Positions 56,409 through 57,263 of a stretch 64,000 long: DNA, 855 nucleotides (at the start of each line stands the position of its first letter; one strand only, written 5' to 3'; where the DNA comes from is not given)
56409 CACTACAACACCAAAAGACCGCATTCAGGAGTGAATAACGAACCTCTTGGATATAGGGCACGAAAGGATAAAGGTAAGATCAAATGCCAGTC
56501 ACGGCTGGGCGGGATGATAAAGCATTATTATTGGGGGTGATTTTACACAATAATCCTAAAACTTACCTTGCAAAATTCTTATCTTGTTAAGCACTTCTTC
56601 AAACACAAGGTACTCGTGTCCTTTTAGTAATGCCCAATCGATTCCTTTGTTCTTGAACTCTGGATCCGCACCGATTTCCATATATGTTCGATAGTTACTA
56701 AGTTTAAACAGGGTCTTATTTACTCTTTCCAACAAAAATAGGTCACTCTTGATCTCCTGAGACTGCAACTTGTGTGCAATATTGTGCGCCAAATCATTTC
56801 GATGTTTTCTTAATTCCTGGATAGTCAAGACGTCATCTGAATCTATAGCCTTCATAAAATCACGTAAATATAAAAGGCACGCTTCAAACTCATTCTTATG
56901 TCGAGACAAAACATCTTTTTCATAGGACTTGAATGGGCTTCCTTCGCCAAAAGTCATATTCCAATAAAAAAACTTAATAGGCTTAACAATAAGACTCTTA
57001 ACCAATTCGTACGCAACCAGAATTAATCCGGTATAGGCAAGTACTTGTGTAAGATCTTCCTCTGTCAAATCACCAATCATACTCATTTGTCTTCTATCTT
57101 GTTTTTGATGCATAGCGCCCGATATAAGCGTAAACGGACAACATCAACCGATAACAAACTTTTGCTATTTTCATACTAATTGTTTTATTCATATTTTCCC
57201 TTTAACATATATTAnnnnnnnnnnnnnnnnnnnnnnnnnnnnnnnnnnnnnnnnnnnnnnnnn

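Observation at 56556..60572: Four-gene cluster with three different HEPN-motif proteins plus a large PD-(D/E)xK-like protein: candidate uncharacterised defence / abortive-infection system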

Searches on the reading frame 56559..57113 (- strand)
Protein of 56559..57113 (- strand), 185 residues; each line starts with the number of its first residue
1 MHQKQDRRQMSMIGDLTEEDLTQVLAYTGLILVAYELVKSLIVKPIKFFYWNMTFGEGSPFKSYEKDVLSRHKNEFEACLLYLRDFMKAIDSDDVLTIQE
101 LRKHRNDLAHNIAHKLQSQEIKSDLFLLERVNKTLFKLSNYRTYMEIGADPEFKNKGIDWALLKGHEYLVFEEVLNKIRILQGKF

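Call 3: search_protein_families(library=pfam, proteins=[window:56559-57113:-], max_evalue=1)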
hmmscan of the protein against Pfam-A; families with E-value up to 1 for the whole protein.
window:56559-57113:- (185 aa): 2 families
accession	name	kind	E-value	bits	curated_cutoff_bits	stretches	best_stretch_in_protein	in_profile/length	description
PF18730.6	HEPN_Cthe2314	-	0.0025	18.3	27.1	1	68-146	87-153/174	Cthe_2314-like HEPN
PF18731.6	HEPN_Swt1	-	0.024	15.3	27.5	1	85-125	65-104/115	Swt1-like HEPN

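Call 4: search_protein_families(library=padloc, proteins=[window:56559-57113:-], max_evalue=1)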
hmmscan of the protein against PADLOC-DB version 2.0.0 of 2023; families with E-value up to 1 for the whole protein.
window:56559-57113:- (185 aa): 0 families

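Call 5: search_protein_families(library=ncbifam, proteins=[window:56559-57113:-], max_evalue=1)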
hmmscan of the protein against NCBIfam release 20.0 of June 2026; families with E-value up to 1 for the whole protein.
window:56559-57113:- (185 aa): 0 families

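Call 6: search_protein_families(library=phrogs, proteins=[window:56559-57113:-], max_evalue=1)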
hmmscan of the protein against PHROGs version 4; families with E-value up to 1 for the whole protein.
window:56559-57113:- (185 aa): 1 family
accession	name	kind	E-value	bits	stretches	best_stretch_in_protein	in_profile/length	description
phrog_38405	-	unknown function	0.034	15.2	1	78-146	56-121/129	-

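Call 24: find_homologous_proteins(query=window:56559-57113:-)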
Query window:56559-57113:- (185 aa): 647 proteins with E <= 0.001 among 702 candidates; the best 120 are listed.
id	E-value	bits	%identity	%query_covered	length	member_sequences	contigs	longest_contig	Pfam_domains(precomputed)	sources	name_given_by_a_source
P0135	4.9e-100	350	91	95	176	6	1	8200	-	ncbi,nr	ncbi:MAG: hypothetical protein Q8N72_04295 [Candidatus Omnitrophota bacterium]|nr:hypothetical prote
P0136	1.4e-97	343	87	95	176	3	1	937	-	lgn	-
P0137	3.1e-97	341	88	95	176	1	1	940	-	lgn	-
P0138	9.2e-96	337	85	95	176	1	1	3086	-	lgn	-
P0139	1.5e-91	323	82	95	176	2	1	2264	-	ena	-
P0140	2.4e-91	322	82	95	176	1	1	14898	-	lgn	-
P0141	8.0e-91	320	78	97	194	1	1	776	-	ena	-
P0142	9.7e-91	320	78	97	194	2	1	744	-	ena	-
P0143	2.9e-89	315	77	97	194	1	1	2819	-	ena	-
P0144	9.2e-89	314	81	95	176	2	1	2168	-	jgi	jgi:hypothetical protein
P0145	1.4e-88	313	78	97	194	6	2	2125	-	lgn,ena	-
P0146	1.5e-87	310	80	94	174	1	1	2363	-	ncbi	-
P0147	8.9e-87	307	78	95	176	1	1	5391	-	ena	-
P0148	1.4e-86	307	74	100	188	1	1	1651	-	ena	-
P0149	3.1e-86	306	78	95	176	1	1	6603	-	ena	-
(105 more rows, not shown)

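Call 26: find_related_loci(query=window:56559-57113:-, collection=genome_contigs, flank=7000)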
Query window:56559-57113:- (185 aa) in genome_contigs; peptide patterns used: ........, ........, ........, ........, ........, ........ (x = any residue, [..] = any of these).
76 stretches matched a pattern; 22 encode a relative of the query (tblastn E <= 1e-3); 22 distinct loci.
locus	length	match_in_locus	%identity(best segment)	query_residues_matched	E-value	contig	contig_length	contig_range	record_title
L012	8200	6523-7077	89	1-185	4e-111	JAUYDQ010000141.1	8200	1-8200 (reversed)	MAG: Candidatus Omnitrophota bacterium isolate C20_metabat.bin.43 C20_k141_30098, whole genome shotgun sequence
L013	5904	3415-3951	76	7-185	2e-92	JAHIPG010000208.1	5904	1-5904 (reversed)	MAG: Nanoarchaeota archaeon isolate KR13_S3.mb.5 KR13_S3.mb.5_k141_353583, whole genome shotgun sequence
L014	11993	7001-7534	72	4-181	2e-85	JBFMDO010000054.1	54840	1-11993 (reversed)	MAG: Nitrospirota bacterium isolate MAG221 MAG221_54, whole genome shotgun sequence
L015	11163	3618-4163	70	1-182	4e-85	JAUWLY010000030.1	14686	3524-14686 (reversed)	MAG: Candidatus Stahlbacteria bacterium isolate CSMAG_2384 CSMAG_2384_k141_559022_length_14686_cov_9.0000, whole genome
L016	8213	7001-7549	70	1-183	4e-85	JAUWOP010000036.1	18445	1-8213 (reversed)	MAG: Chloroflexota bacterium isolate CSMAG_2453 CSMAG_2453_k141_253517_length_18445_cov_37.9111, whole genome shotgun se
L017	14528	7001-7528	69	8-183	1e-81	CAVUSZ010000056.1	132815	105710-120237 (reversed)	MAG: uncultured beta proteobacterium isolate MFD00962.bin.3.90 genome assembly, contig: contig_87356, whole genome shotg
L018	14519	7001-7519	70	10-182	2e-79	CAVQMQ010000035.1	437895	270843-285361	MAG: uncultured Acidobacteriaceae bacterium isolate MFD00082.bin.1.40 genome assembly, contig: contig_6102, whole genome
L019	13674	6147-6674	64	10-185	5e-75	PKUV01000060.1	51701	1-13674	MAG: Acidobacteriaceae bacterium isolate palsa_296 73.20120500_P39.11_contig_1647, whole genome shotgun sequence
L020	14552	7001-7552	60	2-183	2e-73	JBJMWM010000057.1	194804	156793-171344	MAG: Steroidobacteraceae bacterium isolate H2_18_all_fractions_metab_conc_22_61_13 k255_5081345, whole genome shotgun se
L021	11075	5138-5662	62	9-183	7e-73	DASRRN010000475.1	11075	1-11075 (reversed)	MAG TPA_asm: Acidobacteriaceae bacterium isolate SMAG_U4860 k141_839811, whole genome shotgun sequence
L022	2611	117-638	63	9-182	8e-74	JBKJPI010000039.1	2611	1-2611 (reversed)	MAG: Burkholderiales bacterium isolate ant_bin.453 k117_6383378, whole genome shotgun sequence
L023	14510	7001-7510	65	11-182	2e-72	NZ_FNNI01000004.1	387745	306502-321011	Aidingimonas halophila strain DSM 19219, whole genome shotgun sequence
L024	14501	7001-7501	67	15-182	4e-71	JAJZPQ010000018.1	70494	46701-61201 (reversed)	MAG: Proteobacteria bacterium isolate SKS1.bin129 NODE_585_length_70494_cov_6.118422, whole genome shotgun sequence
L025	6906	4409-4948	60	3-182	1e-70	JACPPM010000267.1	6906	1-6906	MAG: Acidobacteria bacterium isolate NC_groundwater_627_Ag_B-0.1um_62_56 B_1_S1_Biohub_coassembly_k141_4271119, whole ge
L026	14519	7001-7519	58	7-182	5e-68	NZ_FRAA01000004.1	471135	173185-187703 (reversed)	Reichenbachiella agariperforans strain DSM 26134, whole genome shotgun sequence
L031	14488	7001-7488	59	17-182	2e-50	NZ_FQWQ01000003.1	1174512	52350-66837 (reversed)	Chryseolinea serpens strain DSM 24574, whole genome shotgun sequence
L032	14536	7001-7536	59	3-182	5e-33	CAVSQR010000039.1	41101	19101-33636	MAG: uncultured delta proteobacterium isolate MFD01299.bin.3.1 genome assembly, contig: contig_21530, whole genome shotg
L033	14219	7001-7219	62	10-82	6e-26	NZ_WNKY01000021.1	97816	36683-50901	Duganella radicis strain KCTC 22382 NODE_21_length_97816_cov_39.331286_21, whole genome shotgun sequence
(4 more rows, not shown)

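Call 65: search_solved_structures(query=A5, max_evalue=10)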
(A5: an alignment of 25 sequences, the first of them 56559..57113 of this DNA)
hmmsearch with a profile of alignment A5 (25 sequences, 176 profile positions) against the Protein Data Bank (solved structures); distinct sequences matched with E-value up to 10: 0.

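Call 66: search_protein_families(library=pfam, alignment_id=A5, max_evalue=0.1)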
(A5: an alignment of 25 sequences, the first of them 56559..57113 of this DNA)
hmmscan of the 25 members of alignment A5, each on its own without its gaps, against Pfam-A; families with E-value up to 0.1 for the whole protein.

A. member 1, window:56559-57113:- (185 aa): 2 families
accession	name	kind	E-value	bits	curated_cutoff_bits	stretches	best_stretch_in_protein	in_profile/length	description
PF18730.6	HEPN_Cthe2314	-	0.0025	18.3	27.1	1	68-146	87-153/174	Cthe_2314-like HEPN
PF18731.6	HEPN_Swt1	-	0.024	15.3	27.5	1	85-125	65-104/115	Swt1-like HEPN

B. families by the number of members that match (of 25 scanned): 7 families
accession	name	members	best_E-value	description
PF18730.6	HEPN_Cthe2314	13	0.0025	Cthe_2314-like HEPN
PF18731.6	HEPN_Swt1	11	0.00018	Swt1-like HEPN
PF12548.13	DUF3740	1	0.018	Sulfatase protein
PF01697.33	Glyco_transf_92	1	0.032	Glycosyltransferase family 92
PF12153.13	CAP18_C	1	0.051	LPS binding domain of CAP18 (C terminal)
PF06908.16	YpsA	1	0.056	YspA SLOG family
PF18737.6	HEPN_MAE_28990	1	0.062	MAE_28990/MAE_18760-like HEPN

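Call 103: find_related_loci(query=A5, collection=viral_contigs, flank=5000)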
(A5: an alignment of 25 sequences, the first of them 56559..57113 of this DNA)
Query A5 (185 aa) in viral_contigs; peptide patterns used: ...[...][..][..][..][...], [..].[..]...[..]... (x = any residue, [..] = any of these).
202 stretches matched a pattern, but none encodes a relative of the query by tblastn (E <= 1e-3).

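Call 104: search_dna_similar(query=window:56559-57113:-, collection=plasmids, mode=protein, max_evalue=0.001, max_rows=15)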
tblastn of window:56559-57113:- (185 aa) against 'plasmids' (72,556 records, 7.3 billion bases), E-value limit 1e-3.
No match.
